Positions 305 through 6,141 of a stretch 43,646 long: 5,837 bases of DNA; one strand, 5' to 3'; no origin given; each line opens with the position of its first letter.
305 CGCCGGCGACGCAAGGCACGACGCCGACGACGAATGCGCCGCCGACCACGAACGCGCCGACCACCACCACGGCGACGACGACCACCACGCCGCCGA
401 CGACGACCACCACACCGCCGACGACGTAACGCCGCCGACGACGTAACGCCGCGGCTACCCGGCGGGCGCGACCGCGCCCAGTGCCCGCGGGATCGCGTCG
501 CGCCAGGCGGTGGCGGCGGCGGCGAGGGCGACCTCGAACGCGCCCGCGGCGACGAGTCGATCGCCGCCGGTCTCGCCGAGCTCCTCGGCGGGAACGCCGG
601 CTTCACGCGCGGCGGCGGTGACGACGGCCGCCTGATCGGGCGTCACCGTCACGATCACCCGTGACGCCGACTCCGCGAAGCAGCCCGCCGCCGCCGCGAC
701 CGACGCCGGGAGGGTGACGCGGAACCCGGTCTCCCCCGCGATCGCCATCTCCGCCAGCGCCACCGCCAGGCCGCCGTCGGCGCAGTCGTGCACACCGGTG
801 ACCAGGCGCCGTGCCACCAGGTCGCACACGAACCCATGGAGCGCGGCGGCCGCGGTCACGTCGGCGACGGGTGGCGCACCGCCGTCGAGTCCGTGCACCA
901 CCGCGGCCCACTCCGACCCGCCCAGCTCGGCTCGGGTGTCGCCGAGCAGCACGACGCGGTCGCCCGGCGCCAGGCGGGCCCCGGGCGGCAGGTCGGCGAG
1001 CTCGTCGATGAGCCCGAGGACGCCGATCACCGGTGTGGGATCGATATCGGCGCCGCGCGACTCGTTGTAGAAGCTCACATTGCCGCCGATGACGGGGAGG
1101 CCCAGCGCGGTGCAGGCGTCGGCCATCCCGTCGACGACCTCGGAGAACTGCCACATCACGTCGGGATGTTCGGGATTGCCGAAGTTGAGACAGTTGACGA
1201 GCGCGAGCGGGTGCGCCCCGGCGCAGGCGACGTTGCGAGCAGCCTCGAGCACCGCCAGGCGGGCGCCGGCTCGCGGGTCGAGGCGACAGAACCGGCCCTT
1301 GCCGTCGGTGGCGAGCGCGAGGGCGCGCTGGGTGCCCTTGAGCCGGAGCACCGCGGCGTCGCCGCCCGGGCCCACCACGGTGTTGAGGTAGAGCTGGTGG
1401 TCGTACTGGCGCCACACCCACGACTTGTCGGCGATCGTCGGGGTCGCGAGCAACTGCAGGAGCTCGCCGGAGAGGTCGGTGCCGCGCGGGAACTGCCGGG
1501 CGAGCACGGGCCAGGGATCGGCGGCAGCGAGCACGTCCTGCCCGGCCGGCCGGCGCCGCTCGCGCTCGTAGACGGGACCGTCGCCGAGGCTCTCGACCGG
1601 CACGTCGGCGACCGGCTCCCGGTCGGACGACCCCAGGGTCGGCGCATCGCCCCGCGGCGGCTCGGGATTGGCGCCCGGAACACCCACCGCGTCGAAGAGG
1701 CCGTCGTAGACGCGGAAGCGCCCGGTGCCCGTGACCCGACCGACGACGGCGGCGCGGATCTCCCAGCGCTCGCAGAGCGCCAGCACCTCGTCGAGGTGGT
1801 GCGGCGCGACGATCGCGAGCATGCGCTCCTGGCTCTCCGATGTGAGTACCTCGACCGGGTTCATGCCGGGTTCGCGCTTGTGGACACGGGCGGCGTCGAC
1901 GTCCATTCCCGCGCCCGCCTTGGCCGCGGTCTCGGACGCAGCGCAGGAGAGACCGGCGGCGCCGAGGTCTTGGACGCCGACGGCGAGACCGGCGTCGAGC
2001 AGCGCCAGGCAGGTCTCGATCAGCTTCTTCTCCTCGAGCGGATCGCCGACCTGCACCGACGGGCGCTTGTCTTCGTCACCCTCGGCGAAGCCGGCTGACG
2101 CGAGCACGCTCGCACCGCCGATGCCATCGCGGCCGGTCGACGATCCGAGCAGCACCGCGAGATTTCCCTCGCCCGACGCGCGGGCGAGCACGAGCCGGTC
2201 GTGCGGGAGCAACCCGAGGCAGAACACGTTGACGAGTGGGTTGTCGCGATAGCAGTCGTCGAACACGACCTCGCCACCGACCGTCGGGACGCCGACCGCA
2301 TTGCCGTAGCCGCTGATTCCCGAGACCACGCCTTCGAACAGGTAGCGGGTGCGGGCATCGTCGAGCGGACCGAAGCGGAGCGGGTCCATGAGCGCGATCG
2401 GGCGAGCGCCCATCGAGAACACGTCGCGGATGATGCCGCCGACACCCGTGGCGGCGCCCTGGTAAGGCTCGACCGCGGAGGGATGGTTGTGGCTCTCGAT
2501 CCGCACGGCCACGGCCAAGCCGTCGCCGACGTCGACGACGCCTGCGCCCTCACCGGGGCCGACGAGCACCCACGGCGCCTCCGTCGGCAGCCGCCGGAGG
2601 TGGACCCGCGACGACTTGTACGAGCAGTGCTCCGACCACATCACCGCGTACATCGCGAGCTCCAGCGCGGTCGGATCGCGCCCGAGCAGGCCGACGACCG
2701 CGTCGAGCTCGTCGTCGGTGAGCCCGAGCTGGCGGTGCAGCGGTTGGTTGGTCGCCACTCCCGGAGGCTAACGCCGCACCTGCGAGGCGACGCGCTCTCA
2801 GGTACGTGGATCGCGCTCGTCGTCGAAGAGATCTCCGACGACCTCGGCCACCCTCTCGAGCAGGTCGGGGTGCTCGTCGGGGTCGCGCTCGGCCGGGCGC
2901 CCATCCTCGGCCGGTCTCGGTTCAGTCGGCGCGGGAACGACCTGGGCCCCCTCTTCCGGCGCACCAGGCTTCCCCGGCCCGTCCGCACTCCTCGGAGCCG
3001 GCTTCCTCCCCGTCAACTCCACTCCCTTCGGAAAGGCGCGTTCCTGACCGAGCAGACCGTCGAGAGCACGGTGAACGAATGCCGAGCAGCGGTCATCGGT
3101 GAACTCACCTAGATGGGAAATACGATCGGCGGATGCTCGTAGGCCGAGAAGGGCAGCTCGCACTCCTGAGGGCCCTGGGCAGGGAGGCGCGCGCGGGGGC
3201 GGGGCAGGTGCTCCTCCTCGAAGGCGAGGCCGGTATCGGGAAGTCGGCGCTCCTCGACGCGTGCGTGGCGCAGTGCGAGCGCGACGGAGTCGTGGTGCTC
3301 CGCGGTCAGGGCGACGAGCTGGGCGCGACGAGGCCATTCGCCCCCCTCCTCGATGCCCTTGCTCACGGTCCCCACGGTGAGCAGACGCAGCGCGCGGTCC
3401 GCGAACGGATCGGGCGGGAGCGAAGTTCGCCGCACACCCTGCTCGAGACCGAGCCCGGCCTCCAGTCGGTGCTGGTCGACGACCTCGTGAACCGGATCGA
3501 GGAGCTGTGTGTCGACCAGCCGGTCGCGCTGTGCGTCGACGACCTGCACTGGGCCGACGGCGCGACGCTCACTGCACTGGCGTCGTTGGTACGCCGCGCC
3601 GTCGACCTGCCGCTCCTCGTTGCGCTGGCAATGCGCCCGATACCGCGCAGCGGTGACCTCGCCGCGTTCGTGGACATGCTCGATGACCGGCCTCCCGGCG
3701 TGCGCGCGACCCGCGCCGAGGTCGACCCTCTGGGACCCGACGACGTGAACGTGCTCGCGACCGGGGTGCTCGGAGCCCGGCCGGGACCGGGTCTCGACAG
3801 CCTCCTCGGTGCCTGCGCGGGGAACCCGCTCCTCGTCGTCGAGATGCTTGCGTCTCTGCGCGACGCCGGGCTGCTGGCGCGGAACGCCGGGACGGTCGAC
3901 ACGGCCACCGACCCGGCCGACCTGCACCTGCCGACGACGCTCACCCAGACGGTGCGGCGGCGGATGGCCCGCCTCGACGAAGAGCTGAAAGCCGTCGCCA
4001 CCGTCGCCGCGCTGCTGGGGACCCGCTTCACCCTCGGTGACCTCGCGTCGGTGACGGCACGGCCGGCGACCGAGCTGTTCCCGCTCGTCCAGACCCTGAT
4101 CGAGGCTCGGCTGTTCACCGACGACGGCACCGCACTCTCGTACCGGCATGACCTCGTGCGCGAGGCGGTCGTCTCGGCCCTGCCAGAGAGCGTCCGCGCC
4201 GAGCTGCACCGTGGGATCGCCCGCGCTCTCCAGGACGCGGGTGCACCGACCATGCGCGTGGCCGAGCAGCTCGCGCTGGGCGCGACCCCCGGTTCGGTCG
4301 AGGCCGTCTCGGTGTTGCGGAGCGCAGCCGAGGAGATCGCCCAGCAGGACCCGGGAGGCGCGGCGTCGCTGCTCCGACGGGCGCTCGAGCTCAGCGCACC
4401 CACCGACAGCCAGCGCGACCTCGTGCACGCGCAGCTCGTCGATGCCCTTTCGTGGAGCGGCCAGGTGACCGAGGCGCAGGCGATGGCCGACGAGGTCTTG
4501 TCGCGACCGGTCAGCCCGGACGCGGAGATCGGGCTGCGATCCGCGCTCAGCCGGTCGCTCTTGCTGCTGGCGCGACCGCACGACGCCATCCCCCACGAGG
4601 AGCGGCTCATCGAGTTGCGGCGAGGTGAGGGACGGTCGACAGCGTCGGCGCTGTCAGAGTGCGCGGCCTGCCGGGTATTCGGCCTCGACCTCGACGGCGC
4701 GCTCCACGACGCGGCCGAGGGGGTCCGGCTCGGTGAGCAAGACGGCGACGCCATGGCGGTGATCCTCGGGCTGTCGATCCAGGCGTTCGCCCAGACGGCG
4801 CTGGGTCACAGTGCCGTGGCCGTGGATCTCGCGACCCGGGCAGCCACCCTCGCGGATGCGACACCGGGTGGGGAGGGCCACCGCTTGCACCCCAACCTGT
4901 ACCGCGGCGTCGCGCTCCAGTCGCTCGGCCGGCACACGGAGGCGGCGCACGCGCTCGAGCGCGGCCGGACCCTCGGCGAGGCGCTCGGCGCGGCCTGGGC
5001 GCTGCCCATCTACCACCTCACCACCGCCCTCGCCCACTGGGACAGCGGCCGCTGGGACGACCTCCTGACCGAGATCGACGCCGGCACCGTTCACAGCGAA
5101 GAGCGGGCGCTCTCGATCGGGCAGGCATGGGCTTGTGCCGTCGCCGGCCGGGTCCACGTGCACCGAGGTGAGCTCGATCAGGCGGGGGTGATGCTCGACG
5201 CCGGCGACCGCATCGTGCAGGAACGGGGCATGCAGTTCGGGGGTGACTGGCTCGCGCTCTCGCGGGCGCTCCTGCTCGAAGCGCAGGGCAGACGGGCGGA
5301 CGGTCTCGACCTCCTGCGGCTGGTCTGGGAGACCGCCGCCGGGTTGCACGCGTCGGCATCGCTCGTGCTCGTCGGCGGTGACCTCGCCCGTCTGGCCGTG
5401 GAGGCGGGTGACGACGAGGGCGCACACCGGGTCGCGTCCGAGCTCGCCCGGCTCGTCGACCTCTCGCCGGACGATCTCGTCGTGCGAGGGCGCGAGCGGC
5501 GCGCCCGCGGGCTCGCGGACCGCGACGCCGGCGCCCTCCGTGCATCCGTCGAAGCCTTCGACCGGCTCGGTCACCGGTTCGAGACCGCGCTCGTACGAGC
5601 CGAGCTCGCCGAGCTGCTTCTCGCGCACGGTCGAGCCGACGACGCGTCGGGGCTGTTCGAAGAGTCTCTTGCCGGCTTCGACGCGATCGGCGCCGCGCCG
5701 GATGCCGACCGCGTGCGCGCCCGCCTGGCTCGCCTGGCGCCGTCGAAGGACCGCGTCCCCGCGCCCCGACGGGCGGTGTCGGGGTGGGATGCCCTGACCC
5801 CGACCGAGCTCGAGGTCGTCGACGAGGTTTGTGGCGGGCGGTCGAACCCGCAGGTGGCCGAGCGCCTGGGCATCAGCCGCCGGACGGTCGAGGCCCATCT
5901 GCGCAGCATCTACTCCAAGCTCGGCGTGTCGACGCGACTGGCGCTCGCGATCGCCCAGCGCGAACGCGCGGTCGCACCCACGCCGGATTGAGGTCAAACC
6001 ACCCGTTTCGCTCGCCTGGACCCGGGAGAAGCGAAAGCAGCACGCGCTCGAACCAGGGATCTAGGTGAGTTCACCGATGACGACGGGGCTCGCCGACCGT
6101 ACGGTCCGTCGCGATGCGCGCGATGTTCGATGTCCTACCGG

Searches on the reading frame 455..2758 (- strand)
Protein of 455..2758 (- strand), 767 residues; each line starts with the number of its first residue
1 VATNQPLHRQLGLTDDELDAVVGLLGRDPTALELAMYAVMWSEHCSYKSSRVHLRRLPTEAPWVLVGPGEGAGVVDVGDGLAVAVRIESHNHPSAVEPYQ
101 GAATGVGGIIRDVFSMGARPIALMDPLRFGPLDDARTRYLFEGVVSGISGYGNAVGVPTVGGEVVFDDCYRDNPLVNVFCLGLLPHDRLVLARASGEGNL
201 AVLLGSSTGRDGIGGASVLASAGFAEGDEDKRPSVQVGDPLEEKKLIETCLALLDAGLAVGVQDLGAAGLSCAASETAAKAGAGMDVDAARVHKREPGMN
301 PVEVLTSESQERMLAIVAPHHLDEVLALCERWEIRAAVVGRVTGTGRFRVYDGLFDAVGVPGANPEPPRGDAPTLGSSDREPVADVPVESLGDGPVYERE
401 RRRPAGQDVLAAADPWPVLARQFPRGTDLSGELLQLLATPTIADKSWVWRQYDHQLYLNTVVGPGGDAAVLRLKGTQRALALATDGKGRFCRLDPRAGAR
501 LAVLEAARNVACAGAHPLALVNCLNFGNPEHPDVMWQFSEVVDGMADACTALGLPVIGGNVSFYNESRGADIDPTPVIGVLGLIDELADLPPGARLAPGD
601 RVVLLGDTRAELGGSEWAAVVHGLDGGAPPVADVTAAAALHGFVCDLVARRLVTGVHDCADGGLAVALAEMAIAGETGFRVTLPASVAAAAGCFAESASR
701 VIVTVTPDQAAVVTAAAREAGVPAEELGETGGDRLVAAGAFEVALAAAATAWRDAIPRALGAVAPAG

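Call 6: search_protein_families(library=pfam, proteins=[window:455-2758:-], max_evalue=0.01)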
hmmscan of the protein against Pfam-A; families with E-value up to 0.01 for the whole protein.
window:455-2758:- (767 aa): 3 families
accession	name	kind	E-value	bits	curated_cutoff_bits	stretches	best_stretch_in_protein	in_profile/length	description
PF02769.27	AIRS_C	-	3.3e-57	193.5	23.1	2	197-352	2-155/156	AIR synthase related protein, C-terminal domain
PF00586.29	AIRS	-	3.3e-56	189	24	2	69-183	1-111/112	AIR synthase related protein, N-terminal domain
PF18072.6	FGAR-AT_linker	-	2.4e-15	57.2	26.6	1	8-48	7-50/50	Formylglycinamide ribonucleotide amidotransferase linker domain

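Call 42: find_related_loci(query=window:455-2758:-, collection=genome_contigs, flank=10000)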
Query window:455-2758:- (767 aa) in genome_contigs; peptide patterns used: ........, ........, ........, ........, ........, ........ (x = any residue, [..] = any of these).
599 stretches matched a pattern (row limit reached: there are more); 556 encode a relative of the query (tblastn E <= 1e-3); the best 80 are kept; 80 distinct loci.
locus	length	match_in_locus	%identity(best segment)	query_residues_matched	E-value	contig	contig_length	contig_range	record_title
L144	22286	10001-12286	83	3-764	0e+0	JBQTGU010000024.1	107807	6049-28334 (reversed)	MAG: Actinomycetota bacterium isolate SAR216 c_000000110727, whole genome shotgun sequence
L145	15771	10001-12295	78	3-767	0e+0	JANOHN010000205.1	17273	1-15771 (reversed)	MAG: Acidimicrobiia bacterium isolate SOY_63_metabat_465 SOY_63_k141_4526781, whole genome shotgun sequence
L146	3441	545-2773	79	3-765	0e+0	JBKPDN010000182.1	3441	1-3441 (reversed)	MAG: Actinomycetota bacterium isolate GB_EKS_MAG_00023 GB_EKS_000001563584, whole genome shotgun sequence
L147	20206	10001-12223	78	1-762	0e+0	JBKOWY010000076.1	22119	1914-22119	MAG: Actinomycetota bacterium isolate GM_EKS_MAG_00003 GM_EKS_000000769163, whole genome shotgun sequence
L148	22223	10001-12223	78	5-762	0e+0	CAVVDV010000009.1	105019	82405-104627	MAG: uncultured Actinomycetes bacterium isolate MFD02159.bin.2.15 genome assembly, contig: contig_57698, whole genome sh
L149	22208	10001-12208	77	5-763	0e+0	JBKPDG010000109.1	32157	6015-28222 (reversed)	MAG: Actinomycetota bacterium isolate GB_EKS_MAG_00030 GB_EKS_000000565157, whole genome shotgun sequence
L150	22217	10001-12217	78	5-762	0e+0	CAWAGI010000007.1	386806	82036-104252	MAG: uncultured Actinomycetes bacterium isolate MFD04944.bin.2.34 genome assembly, contig: contig_46531, whole genome sh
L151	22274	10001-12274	74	3-758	0e+0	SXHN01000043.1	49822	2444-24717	MAG: Actinomycetota bacterium isolate F1-120-MAGs023 F1-120__c151582, whole genome shotgun sequence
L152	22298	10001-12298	79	3-762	0e+0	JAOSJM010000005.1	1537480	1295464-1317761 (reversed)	MAG: Acidimicrobiia bacterium isolate FR_3 FR-Acidimicrobiia-3_s2, whole genome shotgun sequence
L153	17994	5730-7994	76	4-757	0e+0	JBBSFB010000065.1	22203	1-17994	MAG: Acidimicrobiia bacterium isolate LS1_sbin.76 LS1_sbin.76_K_1304248_L_22203_cov_37.9396, whole genome shotgun sequen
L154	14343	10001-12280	76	4-767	0e+0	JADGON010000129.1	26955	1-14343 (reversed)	MAG: Acidimicrobiia bacterium isolate Chersky_806 k127_2315648, whole genome shotgun sequence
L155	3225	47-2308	75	4-761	0e+0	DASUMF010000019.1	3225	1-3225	MAG TPA_asm: Acidimicrobiia bacterium isolate SMAG_U1564 k141_886116, whole genome shotgun sequence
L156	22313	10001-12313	74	4-763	0e+0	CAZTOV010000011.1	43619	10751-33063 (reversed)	MAG TPA_asm: uncultured Burkholderiales bacterium isolate SRP284430_co1_89 genome assembly, contig: NODE_327_length_4361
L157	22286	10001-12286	76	7-765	0e+0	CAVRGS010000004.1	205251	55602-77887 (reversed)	MAG: uncultured Actinomycetes bacterium isolate MFD05442.bin.1.365 genome assembly, contig: contig_17119, whole genome s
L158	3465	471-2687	79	5-762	0e+0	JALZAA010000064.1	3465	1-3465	MAG: Actinomycetota bacterium isolate KAP bin79 SD1490-92_k127_1959670, whole genome shotgun sequence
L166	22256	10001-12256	73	5-762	0e+0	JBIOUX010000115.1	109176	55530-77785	MAG: Acidimicrobiia bacterium isolate MAG123 k127_322604, whole genome shotgun sequence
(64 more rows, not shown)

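Call 102: search_protein_families(library=pfam, proteins=[L166:16525-18684:-], max_evalue=0.001)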
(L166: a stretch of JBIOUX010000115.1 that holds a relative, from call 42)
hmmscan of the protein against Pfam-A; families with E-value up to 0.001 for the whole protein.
L166:16525-18684:- (720 aa): 3 families
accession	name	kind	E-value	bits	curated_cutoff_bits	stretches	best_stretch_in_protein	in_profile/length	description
PF00501.34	AMP-binding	-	1.1e-72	245.4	29.9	1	111-512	2-380/384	AMP-binding enzyme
PF13193.12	AMP-binding_C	-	3.4e-18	66.8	24.5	1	579-657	1-76/76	AMP-binding enzyme C-terminal domain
PF16177.11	ACAS_N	-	7e-14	51.8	27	1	68-109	14-55/55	Acetyl-coenzyme A synthetase N-terminus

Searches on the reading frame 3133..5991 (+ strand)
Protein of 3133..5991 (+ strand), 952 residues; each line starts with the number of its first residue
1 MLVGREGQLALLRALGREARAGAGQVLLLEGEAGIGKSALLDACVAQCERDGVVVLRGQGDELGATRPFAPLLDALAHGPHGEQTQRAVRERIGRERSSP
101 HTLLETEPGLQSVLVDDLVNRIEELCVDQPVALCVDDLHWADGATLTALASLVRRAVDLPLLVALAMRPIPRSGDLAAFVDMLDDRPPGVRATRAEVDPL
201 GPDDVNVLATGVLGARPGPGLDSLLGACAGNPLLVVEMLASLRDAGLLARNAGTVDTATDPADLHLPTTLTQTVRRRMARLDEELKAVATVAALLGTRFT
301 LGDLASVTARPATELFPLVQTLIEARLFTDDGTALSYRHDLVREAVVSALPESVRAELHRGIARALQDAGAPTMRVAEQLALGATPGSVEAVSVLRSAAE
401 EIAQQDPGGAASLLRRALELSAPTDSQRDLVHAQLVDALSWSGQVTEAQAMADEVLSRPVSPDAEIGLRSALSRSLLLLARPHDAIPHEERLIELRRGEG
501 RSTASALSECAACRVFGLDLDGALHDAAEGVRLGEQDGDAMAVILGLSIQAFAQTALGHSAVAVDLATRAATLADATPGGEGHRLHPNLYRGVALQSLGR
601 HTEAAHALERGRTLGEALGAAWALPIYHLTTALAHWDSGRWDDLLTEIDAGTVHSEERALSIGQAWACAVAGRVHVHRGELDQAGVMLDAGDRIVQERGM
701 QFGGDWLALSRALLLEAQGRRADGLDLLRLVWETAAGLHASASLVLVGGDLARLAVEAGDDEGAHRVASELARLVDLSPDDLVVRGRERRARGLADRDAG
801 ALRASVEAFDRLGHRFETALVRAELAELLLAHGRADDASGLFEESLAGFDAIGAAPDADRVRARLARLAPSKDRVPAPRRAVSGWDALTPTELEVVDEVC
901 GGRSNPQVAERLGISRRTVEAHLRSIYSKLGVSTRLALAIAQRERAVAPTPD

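Call 6: search_protein_families(library=pfam, proteins=[window:3133-5991:+], max_evalue=0.01)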
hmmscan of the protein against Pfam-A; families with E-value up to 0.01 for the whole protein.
window:3133-5991:+ (952 aa): 9 families
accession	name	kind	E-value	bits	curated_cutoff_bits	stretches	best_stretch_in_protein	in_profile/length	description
PF13191.12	AAA_16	-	5.7e-23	82.7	32.6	1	2-163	2-166/167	AAA ATPase domain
PF00196.25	GerE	-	2.4e-13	49.9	23.5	1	887-939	2-54/57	Bacterial regulatory proteins, luxR family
PF14559.12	TPR_19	-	4.3e-07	30.6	25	1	402-456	2-52/68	Tetratricopeptide repeat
PF13384.12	HTH_23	-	6.1e-05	23.1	24.6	1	895-924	10-38/50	Homeodomain-like domain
PF13401.12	AAA_22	-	0.00016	22.5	27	1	24-158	5-115/130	AAA domain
PF08281.18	Sigma70_r4_2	-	0.0004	20.4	25.7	1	900-924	24-48/54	Sigma-70, region 4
PF04967.18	HTH_10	-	0.0014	18.8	23.1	1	907-930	28-51/53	HTH DNA binding domain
PF13412.12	HTH_24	-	0.0025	17.8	21.9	0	901-924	16-39/48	Winged helix-turn-helix DNA-binding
PF13518.12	HTH_28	-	0.0096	16.4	25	0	893-923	3-33/52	Helix-turn-helix domain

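Call 13: search_protein_families(library=padloc, proteins=[window:3133-5991:+], max_evalue=0.01)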
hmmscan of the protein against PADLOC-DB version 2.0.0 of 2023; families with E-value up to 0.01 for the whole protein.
window:3133-5991:+ (952 aa): 2 families
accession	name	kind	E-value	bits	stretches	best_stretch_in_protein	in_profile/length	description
PDLC01851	CARF3--CARF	-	6.4e-09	33.6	1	887-931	209-253/279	-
PDLC01855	CARF3--CARF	-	2.3e-07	28.8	1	806-930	135-260/288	-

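Call 29: search_protein_families(library=ncbifam, proteins=[window:3133-5991:+], max_evalue=0.01)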
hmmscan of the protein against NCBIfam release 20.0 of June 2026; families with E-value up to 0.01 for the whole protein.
window:3133-5991:+ (952 aa): 22 families
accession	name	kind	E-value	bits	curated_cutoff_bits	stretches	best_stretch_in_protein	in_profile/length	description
TIGR03903.1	TOMM_kin_cyc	equivalog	6.5e-27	93.8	705.75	2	102-370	606-866/1267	TOMM system kinase/cyclase fusion protein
NF041830.1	RR_TF_ErdR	exception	9.2e-09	35.3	390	1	880-940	143-203/213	response regulator transcription factor ErdR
NF052445.1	RespRegMctR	equivalog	1.8e-08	34.1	300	1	886-937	143-194/205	two-component system response regulator MctR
NF052366.1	photon_PedR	equivalog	3.5e-08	33.5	120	1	888-938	3-53/74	photosynthetic electron transport-dependent transcriptional regulator PedR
TIGR03541.1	reg_near_HchA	equivalog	5e-08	32.7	215.6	1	886-941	170-226/232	PA1136 family autoinducer-binding transcriptional regulator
NF003420.0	PRK04841.1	equivalog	5.5e-08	31.3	537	1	887-937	838-888/903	HTH-type transcriptional regulator MalT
NF007708.0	PRK10403.1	equivalog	6.4e-08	32.3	343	1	885-940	151-206/215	nitrate/nitrite response regulator protein NarP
TIGR03020.2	EpsA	equivalog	1.4e-07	31.4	170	1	882-942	187-244/247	XrtB/PEP-CTERM-associated transcriptional regulator EpsA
NF047785.1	respo_reg_MadR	equivalog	2.2e-06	27.2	300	1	886-936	147-197/209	MadR family response regulator transcription factor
NF041232.1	BagY_FevT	exception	2.4e-05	23.4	700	1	888-937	297-346/367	LuxR family transcriptional regulator BagY/FevT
NF041673.1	transregRamA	equivalog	3.2e-05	23.1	500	1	887-943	218-274/280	acetate metabolism transcriptional regulator RamA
NF007935.0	PRK10651.1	equivalog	5.7e-05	22.4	250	1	885-940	153-208/216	two-component system response regulator NarL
NF040749.1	tetrathio_RR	equivalog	8.6e-05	22.3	290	1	877-934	123-180/191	tetrathionate respiration response regulator TtrR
NF047608.1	LIC13292_fam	subfamily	0.00012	22.3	200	1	883-936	99-151/166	LIC13292 family transcriptional regulator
NF006900.1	PRK09390.1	equivalog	0.00022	20.8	255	1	883-932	138-187/203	response regulator FixJ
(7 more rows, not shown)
